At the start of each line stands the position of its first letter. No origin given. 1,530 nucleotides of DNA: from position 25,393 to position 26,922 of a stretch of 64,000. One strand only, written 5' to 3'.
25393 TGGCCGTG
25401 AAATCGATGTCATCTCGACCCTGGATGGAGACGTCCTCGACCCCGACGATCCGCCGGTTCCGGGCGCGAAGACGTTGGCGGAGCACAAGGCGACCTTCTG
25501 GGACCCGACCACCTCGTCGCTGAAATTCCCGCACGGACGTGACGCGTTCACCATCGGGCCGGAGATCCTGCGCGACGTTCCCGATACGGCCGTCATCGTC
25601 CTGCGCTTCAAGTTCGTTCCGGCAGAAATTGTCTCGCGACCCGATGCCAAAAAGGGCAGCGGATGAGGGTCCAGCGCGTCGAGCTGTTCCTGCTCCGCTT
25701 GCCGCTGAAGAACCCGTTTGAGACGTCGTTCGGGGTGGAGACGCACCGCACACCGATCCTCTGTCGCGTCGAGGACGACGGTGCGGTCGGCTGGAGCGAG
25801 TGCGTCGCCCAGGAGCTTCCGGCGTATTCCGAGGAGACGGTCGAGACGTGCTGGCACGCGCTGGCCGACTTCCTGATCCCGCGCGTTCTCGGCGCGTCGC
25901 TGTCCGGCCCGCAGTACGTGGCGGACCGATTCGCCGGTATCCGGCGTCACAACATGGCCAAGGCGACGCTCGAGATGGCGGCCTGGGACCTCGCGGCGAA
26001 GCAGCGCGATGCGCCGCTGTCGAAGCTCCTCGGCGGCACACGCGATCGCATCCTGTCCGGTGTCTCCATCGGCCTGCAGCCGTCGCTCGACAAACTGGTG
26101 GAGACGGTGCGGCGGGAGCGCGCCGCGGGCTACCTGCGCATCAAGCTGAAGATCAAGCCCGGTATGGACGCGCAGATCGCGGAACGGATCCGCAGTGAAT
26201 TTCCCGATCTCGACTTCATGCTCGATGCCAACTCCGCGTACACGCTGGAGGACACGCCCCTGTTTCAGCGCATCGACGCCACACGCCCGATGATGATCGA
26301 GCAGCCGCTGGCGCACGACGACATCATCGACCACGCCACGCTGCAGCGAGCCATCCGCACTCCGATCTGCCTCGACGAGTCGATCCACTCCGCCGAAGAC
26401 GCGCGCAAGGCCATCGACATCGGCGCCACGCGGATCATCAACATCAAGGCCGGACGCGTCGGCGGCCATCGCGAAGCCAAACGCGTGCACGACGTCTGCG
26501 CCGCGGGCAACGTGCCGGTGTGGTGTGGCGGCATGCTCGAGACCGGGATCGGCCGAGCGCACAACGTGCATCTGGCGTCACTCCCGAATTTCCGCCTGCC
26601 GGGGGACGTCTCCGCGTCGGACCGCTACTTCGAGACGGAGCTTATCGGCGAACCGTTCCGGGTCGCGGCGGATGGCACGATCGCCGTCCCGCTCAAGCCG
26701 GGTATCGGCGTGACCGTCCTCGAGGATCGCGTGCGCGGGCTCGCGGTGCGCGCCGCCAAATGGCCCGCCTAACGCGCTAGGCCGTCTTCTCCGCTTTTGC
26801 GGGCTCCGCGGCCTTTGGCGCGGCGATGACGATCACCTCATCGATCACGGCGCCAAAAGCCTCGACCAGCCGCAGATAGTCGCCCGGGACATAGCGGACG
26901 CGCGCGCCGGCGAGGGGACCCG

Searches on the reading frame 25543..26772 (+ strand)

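Call 89: search_protein_families(library=pfam, proteins=[window:25543-26772:+], max_evalue=0.00001)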
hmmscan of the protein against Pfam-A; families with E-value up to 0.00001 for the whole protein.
window:25543-26772:+ (409 aa): 2 families
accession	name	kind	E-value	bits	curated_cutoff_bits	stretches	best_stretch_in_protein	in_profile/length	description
PF13378.12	MR_MLE_C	-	1.1e-46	159.7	29.4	1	185-395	2-218/219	Enolase C-terminal domain-like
PF02746.21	MR_MLE_N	-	1.3e-14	54.8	22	1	53-164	11-117/117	Mandelate racemase / muconate lactonizing enzyme, N-terminal domain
